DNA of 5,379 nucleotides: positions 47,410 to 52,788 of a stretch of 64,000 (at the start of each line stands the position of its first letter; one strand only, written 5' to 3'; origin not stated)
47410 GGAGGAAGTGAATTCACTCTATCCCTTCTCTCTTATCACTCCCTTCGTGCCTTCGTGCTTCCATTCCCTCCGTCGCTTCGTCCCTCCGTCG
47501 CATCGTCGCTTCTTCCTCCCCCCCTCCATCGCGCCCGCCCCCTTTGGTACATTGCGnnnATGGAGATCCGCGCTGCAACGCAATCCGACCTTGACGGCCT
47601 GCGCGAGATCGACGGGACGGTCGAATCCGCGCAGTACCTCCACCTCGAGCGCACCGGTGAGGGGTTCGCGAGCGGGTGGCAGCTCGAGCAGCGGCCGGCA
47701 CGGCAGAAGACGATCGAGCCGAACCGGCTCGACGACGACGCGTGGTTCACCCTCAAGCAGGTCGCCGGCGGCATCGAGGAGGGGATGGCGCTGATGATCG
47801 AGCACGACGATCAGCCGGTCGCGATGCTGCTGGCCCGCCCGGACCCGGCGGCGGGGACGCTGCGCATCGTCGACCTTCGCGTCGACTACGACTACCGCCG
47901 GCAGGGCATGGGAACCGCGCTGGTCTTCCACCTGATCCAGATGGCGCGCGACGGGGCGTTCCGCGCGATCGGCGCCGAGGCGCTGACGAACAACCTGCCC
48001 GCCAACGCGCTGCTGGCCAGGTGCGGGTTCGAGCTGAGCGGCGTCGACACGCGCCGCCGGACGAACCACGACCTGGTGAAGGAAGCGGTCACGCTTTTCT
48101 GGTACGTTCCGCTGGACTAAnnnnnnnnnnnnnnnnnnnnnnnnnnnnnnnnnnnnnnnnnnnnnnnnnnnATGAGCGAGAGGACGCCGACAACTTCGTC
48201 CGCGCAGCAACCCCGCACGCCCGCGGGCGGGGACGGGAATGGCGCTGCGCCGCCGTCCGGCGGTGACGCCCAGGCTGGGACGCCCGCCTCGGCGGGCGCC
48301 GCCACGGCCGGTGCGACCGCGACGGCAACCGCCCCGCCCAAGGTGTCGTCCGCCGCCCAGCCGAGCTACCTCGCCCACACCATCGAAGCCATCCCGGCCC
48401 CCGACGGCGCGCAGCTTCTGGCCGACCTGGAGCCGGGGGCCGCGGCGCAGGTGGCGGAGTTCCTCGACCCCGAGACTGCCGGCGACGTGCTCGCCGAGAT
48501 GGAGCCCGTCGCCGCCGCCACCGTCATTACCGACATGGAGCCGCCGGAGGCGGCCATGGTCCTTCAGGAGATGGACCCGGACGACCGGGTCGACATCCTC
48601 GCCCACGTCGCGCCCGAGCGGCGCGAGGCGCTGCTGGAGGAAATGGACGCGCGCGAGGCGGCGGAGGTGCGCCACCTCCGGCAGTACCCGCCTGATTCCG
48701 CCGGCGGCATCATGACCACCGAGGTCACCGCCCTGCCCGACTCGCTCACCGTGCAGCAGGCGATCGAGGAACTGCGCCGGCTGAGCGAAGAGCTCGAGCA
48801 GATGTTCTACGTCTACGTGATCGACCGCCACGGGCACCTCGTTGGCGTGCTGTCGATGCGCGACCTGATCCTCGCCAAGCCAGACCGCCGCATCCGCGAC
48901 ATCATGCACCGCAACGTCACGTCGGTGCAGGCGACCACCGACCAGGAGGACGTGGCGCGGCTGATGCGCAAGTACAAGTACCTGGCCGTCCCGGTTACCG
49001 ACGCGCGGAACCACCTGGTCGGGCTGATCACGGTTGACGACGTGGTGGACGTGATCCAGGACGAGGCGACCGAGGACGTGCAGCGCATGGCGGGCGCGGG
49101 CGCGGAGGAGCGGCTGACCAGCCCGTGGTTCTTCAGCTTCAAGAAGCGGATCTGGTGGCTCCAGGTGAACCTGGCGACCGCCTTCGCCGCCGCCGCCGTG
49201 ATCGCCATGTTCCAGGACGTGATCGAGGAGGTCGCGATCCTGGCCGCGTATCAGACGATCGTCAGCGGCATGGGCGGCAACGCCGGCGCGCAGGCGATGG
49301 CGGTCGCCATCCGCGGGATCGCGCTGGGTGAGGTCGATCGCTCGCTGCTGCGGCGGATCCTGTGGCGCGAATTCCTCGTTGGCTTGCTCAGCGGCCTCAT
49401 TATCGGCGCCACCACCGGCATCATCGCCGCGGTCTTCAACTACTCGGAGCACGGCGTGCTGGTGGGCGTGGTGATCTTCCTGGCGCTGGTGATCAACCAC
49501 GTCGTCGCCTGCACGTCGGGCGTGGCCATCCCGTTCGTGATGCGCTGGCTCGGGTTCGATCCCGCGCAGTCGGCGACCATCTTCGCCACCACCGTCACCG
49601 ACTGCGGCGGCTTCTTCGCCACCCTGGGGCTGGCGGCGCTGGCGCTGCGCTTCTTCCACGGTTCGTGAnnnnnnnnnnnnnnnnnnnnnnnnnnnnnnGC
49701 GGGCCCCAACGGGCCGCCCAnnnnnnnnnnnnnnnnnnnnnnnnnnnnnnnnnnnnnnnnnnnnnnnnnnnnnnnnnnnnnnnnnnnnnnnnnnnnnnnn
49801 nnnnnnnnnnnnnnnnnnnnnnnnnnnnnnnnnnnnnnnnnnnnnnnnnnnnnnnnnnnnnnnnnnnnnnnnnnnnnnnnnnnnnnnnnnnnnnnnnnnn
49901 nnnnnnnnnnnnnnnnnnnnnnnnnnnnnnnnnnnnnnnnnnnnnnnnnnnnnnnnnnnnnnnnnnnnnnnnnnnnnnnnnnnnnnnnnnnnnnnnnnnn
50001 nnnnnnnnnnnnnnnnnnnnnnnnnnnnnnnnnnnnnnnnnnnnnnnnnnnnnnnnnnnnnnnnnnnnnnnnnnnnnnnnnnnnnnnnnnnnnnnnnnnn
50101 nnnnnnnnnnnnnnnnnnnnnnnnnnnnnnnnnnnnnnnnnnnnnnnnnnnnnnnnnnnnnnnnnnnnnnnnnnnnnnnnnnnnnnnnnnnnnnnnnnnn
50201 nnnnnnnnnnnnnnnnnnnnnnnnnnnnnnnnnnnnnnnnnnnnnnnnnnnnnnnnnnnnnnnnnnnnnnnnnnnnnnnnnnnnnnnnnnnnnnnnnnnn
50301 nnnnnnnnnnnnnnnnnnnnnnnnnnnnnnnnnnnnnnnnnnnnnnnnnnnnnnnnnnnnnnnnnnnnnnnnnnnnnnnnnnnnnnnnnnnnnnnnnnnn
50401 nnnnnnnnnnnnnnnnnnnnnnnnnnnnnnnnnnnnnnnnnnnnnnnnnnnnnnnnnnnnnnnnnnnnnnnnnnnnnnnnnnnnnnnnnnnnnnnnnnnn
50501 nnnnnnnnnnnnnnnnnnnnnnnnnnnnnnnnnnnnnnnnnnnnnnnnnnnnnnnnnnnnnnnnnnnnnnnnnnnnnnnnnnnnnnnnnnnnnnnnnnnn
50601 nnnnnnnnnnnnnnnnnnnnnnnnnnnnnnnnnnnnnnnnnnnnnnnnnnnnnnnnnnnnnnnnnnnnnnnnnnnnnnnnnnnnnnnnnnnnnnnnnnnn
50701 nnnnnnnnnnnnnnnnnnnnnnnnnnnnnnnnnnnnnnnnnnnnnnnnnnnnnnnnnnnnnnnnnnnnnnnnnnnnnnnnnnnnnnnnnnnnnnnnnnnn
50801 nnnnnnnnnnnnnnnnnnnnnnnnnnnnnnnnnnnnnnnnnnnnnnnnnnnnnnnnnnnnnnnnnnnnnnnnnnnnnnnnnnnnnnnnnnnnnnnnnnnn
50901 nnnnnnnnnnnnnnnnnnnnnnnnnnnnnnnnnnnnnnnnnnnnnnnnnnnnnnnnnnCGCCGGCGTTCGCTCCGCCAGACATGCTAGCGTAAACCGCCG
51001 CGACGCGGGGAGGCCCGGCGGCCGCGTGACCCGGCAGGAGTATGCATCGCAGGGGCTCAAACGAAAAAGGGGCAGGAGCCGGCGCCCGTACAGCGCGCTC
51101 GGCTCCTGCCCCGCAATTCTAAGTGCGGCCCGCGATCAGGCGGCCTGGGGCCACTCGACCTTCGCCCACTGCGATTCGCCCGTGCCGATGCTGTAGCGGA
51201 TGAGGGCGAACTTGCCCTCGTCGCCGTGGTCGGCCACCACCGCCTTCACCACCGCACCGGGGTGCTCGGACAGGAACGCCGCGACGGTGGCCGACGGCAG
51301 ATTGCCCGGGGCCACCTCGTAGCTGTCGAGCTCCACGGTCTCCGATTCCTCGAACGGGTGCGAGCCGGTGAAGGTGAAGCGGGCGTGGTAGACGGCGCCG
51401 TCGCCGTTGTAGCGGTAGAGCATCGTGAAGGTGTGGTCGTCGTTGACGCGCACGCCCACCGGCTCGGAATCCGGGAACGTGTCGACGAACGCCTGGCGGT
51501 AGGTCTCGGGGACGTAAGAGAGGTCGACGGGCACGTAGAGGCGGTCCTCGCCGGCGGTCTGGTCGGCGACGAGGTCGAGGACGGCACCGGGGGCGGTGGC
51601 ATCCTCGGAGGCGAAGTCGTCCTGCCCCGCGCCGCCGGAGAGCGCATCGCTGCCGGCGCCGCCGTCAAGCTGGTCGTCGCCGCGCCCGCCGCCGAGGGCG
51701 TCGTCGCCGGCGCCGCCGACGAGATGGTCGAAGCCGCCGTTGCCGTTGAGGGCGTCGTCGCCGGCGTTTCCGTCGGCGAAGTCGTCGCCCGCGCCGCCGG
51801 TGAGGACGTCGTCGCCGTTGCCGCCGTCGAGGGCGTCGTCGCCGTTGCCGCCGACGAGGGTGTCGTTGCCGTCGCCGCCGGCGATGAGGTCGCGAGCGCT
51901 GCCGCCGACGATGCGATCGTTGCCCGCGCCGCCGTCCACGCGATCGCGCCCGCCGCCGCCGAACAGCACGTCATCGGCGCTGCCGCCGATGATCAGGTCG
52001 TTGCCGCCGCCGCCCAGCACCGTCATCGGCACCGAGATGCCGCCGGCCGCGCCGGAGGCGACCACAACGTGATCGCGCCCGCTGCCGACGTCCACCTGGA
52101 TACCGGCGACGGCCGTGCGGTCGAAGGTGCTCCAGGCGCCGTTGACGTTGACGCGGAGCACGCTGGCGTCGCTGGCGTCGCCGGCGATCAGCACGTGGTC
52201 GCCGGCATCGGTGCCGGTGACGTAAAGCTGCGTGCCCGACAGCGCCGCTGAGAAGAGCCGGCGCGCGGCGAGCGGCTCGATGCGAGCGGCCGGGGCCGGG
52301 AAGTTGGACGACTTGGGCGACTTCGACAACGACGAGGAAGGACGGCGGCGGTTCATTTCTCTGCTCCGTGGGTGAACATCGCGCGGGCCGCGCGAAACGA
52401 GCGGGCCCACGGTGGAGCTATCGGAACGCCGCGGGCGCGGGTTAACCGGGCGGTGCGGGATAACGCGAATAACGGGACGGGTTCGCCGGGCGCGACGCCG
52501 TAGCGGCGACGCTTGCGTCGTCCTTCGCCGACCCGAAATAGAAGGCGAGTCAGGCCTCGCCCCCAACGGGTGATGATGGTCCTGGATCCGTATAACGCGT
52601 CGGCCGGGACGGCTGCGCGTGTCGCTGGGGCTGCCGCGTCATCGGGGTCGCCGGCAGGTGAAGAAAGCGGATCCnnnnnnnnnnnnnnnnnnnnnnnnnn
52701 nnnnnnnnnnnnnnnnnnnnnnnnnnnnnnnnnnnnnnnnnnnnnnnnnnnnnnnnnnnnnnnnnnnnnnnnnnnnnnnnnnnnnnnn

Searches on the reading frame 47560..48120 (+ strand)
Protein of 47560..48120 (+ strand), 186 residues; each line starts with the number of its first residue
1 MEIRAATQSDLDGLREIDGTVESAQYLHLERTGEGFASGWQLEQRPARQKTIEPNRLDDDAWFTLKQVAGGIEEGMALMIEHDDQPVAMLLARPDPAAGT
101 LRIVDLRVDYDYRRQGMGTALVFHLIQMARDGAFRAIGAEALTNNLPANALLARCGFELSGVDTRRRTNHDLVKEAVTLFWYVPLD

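Call 16: search_protein_families(library=pfam, proteins=[window:47560-48120:+])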
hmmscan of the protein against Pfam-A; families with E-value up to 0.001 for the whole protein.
window:47560-48120:+ (186 aa): 5 families
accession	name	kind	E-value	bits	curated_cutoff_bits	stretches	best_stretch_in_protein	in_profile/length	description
PF00583.31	Acetyltransf_1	-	8.3e-15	55.5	20.7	1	70-157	28-116/116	Acetyltransferase (GNAT) family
PF13508.13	Acetyltransf_7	-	2.1e-08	34.9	27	1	78-158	6-83/84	Acetyltransferase (GNAT) domain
PF13420.13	Acetyltransf_4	-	0.00022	21.7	24.3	0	76-162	50-139/155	Acetyltransferase (GNAT) domain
PF13673.13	Acetyltransf_10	-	0.00044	20.7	23.6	1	78-140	34-93/128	Acetyltransferase (GNAT) domain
PF13302.13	Acetyltransf_3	-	0.00047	21.3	25.4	0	53-158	31-138/138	Acetyltransferase (GNAT) domain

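Call 17: find_encoding_contigs(protein=window:47560-48120:+, flank=10000, max_places=10)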
Protein window:47560-48120:+ (186 aa): 22 contigs read that carry it; 10 places shown.
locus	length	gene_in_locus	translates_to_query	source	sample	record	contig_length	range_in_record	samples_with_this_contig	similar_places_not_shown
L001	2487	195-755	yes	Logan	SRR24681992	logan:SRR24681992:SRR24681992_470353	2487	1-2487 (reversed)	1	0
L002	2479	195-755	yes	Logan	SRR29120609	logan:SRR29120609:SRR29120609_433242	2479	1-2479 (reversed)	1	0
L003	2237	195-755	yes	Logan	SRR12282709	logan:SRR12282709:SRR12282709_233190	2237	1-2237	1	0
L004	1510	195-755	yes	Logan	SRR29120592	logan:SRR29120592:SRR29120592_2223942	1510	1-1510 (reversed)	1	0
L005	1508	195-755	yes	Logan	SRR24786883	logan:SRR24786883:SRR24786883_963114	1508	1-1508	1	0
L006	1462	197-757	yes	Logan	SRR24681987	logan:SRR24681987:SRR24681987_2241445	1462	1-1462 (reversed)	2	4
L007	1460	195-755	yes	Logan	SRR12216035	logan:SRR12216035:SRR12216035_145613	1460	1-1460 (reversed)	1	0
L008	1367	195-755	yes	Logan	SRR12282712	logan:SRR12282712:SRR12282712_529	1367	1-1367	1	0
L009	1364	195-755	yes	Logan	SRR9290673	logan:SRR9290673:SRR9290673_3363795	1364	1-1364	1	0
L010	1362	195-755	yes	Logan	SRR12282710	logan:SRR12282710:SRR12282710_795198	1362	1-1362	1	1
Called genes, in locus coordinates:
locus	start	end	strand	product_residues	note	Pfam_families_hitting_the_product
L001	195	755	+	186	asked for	PF00583:Acetyltransf_1, PF13508:Acetyltransf_7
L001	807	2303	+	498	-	PF03448:MgtE_N, PF00571:CBS, PF01769:MgtE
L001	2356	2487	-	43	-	?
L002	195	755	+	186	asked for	PF00583:Acetyltransf_1, PF13508:Acetyltransf_7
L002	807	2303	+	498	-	PF03448:MgtE_N, PF00571:CBS, PF01769:MgtE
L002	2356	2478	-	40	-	?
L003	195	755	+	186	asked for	PF00583:Acetyltransf_1, PF13508:Acetyltransf_7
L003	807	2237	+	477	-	?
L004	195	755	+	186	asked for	PF00583:Acetyltransf_1, PF13508:Acetyltransf_7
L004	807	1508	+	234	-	?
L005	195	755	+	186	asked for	PF00583:Acetyltransf_1, PF13508:Acetyltransf_7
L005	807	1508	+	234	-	?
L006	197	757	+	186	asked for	PF00583:Acetyltransf_1, PF13508:Acetyltransf_7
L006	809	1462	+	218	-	?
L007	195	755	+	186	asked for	PF00583:Acetyltransf_1, PF13508:Acetyltransf_7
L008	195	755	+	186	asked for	PF00583:Acetyltransf_1, PF13508:Acetyltransf_7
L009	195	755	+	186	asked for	PF00583:Acetyltransf_1, PF13508:Acetyltransf_7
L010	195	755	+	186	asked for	PF00583:Acetyltransf_1, PF13508:Acetyltransf_7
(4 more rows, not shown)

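Call 62: find_homologous_proteins(query=window:47560-48120:+, max_evalue=1e-20)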
Query window:47560-48120:+ (186 aa): 630 proteins with E <= 1e-20 among 825 candidates; the best 120 are listed.
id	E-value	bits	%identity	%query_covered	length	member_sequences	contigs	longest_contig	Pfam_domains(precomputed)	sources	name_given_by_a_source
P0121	3.0e-119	413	100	100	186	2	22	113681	PF13508.14,PF00583.32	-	-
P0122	3.3e-93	328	77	100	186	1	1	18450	PF13508.14,PF00583.32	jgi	jgi:ribosomal protein S18 acetylase RimI-like enzyme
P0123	1.1e-87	310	74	100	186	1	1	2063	PF13673.14,PF13302.14,PF13508.14,PF00583.32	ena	-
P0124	2.1e-86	306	74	100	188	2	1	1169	PF13302.14,PF13508.14,PF08445.17,PF00583.32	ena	-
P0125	9.5e-86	304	74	100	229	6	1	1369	PF13302.14,PF13508.14,PF08445.17,PF00583.32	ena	-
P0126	1.4e-85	303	73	100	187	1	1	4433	PF13302.14,PF13508.14,PF08445.17,PF00583.32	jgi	jgi:RimJ/RimL family protein N-acetyltransferase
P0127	1.1e-84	301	74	100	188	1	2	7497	PF13302.14,PF13508.14,PF00583.32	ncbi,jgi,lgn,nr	ncbi:MAG: hypothetical protein QOF78_2466 [Phycisphaerales bacterium]|jgi:RimJ/RimL family protein N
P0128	3.2e-83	296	71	100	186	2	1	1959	PF13302.14,PF13508.14,PF08445.17,PF00583.32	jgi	jgi:RimJ/RimL family protein N-acetyltransferase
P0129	7.1e-83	295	73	100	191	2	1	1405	PF13673.14,PF13302.14,PF13508.14,PF08445.17,PF00583.32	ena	-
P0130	9.2e-83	294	70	100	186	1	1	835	PF13302.14,PF13508.14,PF08445.17,PF00583.32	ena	-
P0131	1.6e-82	294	73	100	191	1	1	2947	PF13302.14,PF13508.14,PF00583.32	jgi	jgi:RimJ/RimL family protein N-acetyltransferase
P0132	2.4e-82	293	71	100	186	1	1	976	PF13302.14,PF13508.14,PF00583.32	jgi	jgi:GNAT superfamily N-acetyltransferase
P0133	4.0e-82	292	69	100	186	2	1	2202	PF13302.14,PF13508.14,PF08445.17,PF00583.32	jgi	jgi:RimJ/RimL family protein N-acetyltransferase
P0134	5.2e-82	292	72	100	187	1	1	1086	PF13508.14,PF00583.32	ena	-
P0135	6.2e-82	292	71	100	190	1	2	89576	PF13508.14,PF00583.32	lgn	-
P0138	6.3e-81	288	71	100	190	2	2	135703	PF13302.14,PF13508.14,PF00583.32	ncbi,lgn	-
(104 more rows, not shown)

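Call 63: find_encoding_contigs(protein=P0122, flank=10000, max_places=1)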
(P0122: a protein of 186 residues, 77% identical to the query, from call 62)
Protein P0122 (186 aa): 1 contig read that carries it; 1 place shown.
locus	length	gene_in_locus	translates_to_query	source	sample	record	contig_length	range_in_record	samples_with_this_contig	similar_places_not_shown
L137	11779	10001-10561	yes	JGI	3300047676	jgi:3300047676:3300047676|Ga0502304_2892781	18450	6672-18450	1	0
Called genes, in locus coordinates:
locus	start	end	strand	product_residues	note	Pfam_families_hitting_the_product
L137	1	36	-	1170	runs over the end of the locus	PF21445:ADDB_N, PF13361:UvrD_C (faint), PF12705:PDDEXK_1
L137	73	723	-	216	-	PF04306:DUF456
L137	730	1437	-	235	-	-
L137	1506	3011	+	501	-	PF22807:TrAA12 (faint), PF21959:DUF6923 (faint)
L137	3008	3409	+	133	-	PF13442:Cytochrome_CBB3, PF00034:Cytochrom_C (faint)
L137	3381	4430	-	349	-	PF01261:AP_endonuc_2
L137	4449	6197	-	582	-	PF13432:TPR_16 (weak), PF14559:TPR_19 (weak), PF13424:TPR_12 (weak), PF13414:TPR_11, PF13432:TPR_16, PF00515:TPR_1, PF13414:TPR_11, PF13844:Glyco_transf_41, +15 more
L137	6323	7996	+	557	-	PF00270:DEAD, PF04851:ResIII (weak), PF00271:Helicase_C, PF16124:RecQ_Zn_bind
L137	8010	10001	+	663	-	PF13424:TPR_12, PF13432:TPR_16, PF14559:TPR_19, PF13414:TPR_11, PF13432:TPR_16, PF14559:TPR_19, PF23914:TPR_CcmH_CycH, PF13432:TPR_16, +24 more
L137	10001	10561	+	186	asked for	PF00583:Acetyltransf_1, PF13508:Acetyltransf_7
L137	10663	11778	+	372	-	?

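Call 64: find_encoding_contigs(protein=P0127, flank=10000, max_places=1)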
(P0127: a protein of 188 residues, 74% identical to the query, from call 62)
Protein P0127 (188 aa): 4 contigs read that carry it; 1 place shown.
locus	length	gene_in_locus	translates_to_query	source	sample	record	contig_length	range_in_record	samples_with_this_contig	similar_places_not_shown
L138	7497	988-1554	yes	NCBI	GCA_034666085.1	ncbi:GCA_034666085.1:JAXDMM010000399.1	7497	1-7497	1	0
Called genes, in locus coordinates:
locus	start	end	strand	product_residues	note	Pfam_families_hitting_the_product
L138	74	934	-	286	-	PF13578:Methyltransf_24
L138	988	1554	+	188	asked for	PF13302:Acetyltransf_3 (weak), PF00583:Acetyltransf_1, PF13508:Acetyltransf_7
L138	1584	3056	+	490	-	PF03448:MgtE_N, PF14841:FliG_M (faint), PF00571:CBS, PF01769:MgtE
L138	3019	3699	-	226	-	-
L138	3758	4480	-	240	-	-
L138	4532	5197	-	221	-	-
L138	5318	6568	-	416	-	PF00438:S-AdoMet_synt_N, PF02772:S-AdoMet_synt_M, PF02773:S-AdoMet_synt_C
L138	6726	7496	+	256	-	PF03437:BtpA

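Call 65: find_encoding_contigs(protein=P0138, flank=10000, max_places=1)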
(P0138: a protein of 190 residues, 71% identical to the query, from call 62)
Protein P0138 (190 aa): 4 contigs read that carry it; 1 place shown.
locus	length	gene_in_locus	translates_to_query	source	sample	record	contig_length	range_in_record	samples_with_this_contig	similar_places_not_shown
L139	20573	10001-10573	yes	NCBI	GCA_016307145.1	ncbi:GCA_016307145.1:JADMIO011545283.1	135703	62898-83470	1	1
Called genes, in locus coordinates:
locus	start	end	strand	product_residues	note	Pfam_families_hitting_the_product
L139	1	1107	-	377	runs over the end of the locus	PF04055:Radical_SAM, PF06968:BATS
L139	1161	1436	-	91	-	-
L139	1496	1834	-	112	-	-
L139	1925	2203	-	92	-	-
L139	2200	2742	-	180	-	-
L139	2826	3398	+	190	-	PF03602:Cons_hypoth95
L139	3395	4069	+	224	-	PF00697:PRAI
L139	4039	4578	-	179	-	-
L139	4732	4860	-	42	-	-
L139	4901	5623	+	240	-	-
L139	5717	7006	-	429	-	PF00884:Sulfatase, PF01663:Phosphodiest (weak), PF16347:SGSH_C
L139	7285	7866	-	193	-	PF00578:AhpC-TSA, PF08534:Redoxin, PF13905:Thioredoxin_8 (faint)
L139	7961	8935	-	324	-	PF05448:AXE1, PF12146:Hydrolase_4 (faint), PF12697:Abhydrolase_6 (weak), PF00326:Peptidase_S9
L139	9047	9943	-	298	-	PF13578:Methyltransf_24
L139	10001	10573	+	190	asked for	PF13302:Acetyltransf_3 (weak), PF00583:Acetyltransf_1, PF13508:Acetyltransf_7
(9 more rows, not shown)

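Call 66: find_encoding_contigs(protein=P0135, flank=10000, max_places=1)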
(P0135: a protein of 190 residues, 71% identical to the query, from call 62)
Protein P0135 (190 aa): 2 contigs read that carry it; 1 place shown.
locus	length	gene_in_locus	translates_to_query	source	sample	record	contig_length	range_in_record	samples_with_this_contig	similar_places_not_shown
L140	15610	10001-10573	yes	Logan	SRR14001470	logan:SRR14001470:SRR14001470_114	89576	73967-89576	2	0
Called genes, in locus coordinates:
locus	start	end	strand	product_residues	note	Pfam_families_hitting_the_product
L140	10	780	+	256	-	PF00005:ABC_tran, PF13304:AAA_21 (faint)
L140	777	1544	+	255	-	PF00528:BPD_transp_1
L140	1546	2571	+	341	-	PF09084:NMT1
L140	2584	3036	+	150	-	-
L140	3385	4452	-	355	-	PF02899:Phage_int_SAM_1, PF00589:Phage_integrase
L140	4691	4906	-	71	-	-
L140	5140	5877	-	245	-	-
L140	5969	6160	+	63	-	-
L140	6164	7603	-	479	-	PF13742:tRNA_anti_2, PF01336:tRNA_anti-codon, PF02601:Exonuc_VII_L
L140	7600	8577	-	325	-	PF05448:AXE1, PF00326:Peptidase_S9 (weak)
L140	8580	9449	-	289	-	PF13578:Methyltransf_24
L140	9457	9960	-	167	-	-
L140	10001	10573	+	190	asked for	PF00583:Acetyltransf_1, PF13508:Acetyltransf_7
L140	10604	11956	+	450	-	PF03448:MgtE_N, PF14841:FliG_M (faint), PF00571:CBS, PF01769:MgtE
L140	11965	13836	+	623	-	PF04616:Glyco_hydro_43, PF00754:F5_F8_type_C, PF22633:F5_F8_type_C_2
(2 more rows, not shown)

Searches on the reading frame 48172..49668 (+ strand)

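Call 16: search_protein_families(library=pfam, proteins=[window:48172-49668:+])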
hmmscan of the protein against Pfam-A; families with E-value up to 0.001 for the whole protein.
window:48172-49668:+ (498 aa): 4 families
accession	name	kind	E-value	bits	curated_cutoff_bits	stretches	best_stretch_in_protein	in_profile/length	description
PF01769.21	MgtE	-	8.5e-29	100.8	27.6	1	362-486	2-124/125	Divalent cation transporter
PF03448.22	MgtE_N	-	4.6e-23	82.1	25.9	1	78-175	5-102/102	MgtE intracellular N domain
PF00571.33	CBS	-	1.1e-22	80.5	24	2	241-296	1-56/57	CBS domain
PF14841.11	FliG_M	-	5.6e-05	23.7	25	0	112-147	13-48/76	FliG middle domain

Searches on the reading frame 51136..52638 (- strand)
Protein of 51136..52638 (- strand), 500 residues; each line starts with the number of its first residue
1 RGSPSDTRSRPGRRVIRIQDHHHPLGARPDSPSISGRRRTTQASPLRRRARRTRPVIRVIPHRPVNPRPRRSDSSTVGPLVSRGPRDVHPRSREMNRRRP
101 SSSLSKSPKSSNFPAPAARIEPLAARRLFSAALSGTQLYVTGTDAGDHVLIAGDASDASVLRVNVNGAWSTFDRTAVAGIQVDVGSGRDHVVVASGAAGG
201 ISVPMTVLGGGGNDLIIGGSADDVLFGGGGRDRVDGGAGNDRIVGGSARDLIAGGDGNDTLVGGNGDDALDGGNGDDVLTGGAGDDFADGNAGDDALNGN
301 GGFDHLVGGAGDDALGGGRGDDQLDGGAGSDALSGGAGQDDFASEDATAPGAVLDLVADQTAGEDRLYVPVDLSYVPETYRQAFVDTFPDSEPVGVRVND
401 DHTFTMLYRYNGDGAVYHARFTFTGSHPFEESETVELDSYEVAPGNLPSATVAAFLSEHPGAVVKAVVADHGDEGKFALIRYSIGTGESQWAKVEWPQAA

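Call 94: search_protein_families(library=pfam, proteins=[window:51136-52638:-], max_evalue=0.00001)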
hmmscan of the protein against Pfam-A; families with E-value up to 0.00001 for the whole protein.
window:51136-52638:- (500 aa): 1 family
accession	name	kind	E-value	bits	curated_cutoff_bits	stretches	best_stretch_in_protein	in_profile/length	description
PF00353.25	HemolysinCabind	-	3e-23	81.9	23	3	209-243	2-36/36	RTX calcium-binding nonapeptide repeat (4 copies)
